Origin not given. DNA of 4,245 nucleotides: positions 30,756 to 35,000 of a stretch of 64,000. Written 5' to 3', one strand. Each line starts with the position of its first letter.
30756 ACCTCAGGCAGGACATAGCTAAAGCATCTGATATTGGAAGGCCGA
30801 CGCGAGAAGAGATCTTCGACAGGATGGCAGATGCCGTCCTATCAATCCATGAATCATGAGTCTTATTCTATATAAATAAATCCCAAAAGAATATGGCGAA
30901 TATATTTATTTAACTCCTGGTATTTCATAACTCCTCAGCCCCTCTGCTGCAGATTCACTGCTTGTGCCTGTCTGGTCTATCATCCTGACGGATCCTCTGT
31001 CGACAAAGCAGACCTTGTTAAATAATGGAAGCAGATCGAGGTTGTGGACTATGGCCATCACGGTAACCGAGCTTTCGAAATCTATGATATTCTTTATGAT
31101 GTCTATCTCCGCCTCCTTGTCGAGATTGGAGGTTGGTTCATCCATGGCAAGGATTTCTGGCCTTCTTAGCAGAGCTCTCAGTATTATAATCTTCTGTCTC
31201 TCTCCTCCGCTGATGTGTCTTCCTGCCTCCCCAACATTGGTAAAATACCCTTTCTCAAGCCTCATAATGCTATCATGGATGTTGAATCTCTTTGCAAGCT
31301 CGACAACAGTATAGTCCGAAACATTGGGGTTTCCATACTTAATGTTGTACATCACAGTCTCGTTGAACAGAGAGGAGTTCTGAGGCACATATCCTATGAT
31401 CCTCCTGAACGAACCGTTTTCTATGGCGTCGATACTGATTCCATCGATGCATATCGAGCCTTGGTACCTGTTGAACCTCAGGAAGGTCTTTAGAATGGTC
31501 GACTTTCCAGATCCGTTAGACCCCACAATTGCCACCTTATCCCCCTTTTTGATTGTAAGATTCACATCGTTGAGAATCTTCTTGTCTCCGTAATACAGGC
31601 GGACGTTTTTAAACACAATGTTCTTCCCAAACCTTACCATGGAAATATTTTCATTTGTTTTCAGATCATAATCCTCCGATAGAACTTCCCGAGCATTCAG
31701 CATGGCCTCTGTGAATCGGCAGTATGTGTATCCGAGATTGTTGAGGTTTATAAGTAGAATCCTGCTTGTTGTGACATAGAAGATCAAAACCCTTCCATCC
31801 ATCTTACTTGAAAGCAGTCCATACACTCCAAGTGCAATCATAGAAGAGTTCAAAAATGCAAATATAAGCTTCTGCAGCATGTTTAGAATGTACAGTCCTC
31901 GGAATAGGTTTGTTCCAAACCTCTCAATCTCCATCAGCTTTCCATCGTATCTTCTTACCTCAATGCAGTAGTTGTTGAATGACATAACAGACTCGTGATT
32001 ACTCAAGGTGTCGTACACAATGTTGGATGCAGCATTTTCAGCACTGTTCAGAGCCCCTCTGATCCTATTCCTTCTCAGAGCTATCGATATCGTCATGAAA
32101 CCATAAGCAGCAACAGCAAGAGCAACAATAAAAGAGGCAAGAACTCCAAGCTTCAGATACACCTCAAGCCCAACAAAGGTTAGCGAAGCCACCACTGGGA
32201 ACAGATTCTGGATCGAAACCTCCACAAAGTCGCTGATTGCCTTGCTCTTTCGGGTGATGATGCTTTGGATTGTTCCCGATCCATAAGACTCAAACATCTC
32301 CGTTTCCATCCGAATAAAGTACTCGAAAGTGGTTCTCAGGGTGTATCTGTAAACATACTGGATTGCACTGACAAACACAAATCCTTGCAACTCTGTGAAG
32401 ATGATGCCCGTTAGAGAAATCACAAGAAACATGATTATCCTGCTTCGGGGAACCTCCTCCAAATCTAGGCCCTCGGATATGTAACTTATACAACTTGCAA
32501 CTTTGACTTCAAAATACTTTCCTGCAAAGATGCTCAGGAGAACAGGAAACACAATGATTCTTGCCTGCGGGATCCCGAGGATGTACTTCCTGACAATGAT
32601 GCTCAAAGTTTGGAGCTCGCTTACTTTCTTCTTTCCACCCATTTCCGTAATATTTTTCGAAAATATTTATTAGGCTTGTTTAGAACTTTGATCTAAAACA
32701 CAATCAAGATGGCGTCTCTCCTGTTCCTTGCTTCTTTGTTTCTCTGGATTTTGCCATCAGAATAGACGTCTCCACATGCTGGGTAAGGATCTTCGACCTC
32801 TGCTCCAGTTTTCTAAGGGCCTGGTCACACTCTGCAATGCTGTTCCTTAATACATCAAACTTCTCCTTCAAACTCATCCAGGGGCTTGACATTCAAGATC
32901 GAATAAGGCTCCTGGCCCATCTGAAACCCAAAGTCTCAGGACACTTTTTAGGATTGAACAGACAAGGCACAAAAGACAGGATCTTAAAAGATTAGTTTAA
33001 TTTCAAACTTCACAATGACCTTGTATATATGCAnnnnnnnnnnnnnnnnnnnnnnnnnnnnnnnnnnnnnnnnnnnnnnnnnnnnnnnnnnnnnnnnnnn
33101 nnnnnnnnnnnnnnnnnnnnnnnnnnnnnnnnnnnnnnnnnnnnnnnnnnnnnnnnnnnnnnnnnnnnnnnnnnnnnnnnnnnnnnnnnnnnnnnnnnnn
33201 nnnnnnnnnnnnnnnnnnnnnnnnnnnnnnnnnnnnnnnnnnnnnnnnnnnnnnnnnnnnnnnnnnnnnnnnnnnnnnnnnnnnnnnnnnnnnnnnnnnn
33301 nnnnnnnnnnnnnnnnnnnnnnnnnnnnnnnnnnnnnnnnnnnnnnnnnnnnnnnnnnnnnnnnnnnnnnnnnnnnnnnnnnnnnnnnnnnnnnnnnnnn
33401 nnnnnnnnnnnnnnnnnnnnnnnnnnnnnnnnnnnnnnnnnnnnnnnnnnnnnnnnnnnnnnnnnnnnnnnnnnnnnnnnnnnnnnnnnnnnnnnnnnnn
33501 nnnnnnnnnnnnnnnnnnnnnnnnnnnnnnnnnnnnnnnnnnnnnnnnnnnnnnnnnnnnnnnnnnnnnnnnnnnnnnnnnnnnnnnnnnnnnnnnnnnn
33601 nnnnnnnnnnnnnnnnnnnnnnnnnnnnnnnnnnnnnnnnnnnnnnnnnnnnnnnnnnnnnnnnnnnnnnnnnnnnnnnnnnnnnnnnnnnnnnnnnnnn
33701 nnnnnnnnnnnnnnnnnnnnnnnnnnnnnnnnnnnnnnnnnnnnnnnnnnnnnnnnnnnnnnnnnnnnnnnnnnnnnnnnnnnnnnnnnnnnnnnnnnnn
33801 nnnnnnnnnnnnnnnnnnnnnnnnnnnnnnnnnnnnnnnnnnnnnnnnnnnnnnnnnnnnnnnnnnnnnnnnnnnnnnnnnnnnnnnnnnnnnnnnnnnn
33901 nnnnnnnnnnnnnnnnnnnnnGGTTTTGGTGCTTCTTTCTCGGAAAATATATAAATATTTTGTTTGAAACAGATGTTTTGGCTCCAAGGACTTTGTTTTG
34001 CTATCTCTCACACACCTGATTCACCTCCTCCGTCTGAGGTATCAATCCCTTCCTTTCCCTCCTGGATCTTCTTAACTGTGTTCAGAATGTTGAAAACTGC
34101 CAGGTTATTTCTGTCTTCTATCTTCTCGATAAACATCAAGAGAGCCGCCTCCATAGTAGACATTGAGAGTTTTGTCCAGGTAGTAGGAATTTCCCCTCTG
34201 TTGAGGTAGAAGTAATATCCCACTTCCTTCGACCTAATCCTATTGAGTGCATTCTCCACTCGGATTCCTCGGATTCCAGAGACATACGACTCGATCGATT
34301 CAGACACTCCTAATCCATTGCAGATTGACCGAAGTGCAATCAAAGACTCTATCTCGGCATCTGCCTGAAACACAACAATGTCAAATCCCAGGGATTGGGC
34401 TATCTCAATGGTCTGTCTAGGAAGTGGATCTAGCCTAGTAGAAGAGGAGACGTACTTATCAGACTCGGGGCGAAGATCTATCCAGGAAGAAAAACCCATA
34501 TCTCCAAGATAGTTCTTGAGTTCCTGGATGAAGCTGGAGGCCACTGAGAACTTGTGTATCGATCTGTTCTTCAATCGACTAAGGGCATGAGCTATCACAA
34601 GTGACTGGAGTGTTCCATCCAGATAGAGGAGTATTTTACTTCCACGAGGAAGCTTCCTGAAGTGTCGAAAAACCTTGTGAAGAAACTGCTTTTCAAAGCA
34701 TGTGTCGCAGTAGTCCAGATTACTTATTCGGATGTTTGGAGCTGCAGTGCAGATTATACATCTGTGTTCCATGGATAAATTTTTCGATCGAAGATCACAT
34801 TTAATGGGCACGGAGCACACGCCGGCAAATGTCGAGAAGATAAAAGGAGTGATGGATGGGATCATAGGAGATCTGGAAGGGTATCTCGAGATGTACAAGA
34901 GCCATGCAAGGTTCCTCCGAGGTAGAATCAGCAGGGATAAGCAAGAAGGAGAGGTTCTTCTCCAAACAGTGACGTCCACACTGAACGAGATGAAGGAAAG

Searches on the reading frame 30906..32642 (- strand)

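Call 4: search_protein_families(library=pfam, proteins=[window:30906-32642:-], max_evalue=1)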
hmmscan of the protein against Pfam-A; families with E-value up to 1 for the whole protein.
window:30906-32642:- (578 aa): 14 families
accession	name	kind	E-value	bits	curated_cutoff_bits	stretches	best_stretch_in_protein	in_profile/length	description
PF00005.33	ABC_tran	-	3e-29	102.8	25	1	357-505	1-137/137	ABC transporter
PF00664.28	ABC_membrane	-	6.5e-15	56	28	1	50-296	37-270/274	ABC transporter transmembrane region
PF13304.12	AAA_21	-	1.4e-05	25.8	27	1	371-391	3-26/304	AAA domain, putative AbiEii toxin, Type IV TA system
PF13555.12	AAA_29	-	0.00069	19.8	27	1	360-384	15-39/61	P-loop containing region of AAA domain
PF02463.25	SMC_N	-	0.0029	17.5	40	1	368-385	25-42/220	RecF/RecN/SMC N terminal domain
PF13476.12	AAA_23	-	0.0038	18.3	27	1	345-385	5-37/201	AAA domain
PF00006.31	ATP-synt_ab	-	0.004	17.2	29.5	1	359-399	6-45/213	ATP synthase alpha/beta family, nucleotide-binding domain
PF13175.12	AAA_15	-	0.022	14.8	32.1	1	360-392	17-48/374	AAA ATPase domain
PF03144.31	GTP_EFTU_D2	-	0.04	14.8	30.3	1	363-390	12-41/73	Elongation factor Tu domain 2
PF01580.24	FtsK_SpoIIIE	-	0.05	13.5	24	1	364-388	35-60/221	FtsK/SpoIIIE family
PF00503.26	G-alpha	-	0.061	12.9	48.8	1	362-388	16-42/333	G-protein alpha subunit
PF13191.12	AAA_16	-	0.077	13.9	32.6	1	370-402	27-56/167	AAA ATPase domain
PF13401.12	AAA_22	-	0.14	12.9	27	1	370-414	8-49/130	AAA domain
PF13479.12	AAA_24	-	0.2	11.9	27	1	368-394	3-23/195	AAA domain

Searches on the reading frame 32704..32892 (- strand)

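Call 4: search_protein_families(library=pfam, proteins=[window:32704-32892:-], max_evalue=1)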
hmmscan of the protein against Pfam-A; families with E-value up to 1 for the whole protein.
window:32704-32892:- (62 aa): 4 families
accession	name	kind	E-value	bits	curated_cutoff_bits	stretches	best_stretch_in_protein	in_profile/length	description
PF18121.7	TFA2_Winged_2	-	0.013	15.6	26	1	15-37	23-45/60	TFA2 Winged helix domain 2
PF01166.23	TSC22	-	0.014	16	30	1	9-45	13-49/57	TSC-22/dip/bun family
PF08946.15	Osmo_CC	-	0.1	13.3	24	1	8-39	10-42/46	Osmosensory transporter coiled coil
PF07104.16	DUF1366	-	0.11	12.6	23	1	4-54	63-113/117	Protein of unknown function (DUF1366)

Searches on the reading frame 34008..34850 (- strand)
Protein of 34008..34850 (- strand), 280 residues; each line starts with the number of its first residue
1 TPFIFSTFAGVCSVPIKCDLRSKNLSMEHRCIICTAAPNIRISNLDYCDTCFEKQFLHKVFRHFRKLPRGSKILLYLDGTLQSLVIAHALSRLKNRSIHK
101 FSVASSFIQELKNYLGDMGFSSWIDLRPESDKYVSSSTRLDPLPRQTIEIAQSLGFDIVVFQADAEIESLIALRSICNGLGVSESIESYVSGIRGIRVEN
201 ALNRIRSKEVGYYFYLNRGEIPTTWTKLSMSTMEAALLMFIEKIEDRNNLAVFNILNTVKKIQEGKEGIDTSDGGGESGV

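Call 4: search_protein_families(library=pfam, proteins=[window:34008-34850:-], max_evalue=1)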
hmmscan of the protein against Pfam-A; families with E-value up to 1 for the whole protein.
window:34008-34850:- (280 aa): 1 family
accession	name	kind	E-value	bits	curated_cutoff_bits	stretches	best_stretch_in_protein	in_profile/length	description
PF11080.13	GhoS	-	0.071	13.6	21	0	104-123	19-38/94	Endoribonuclease GhoS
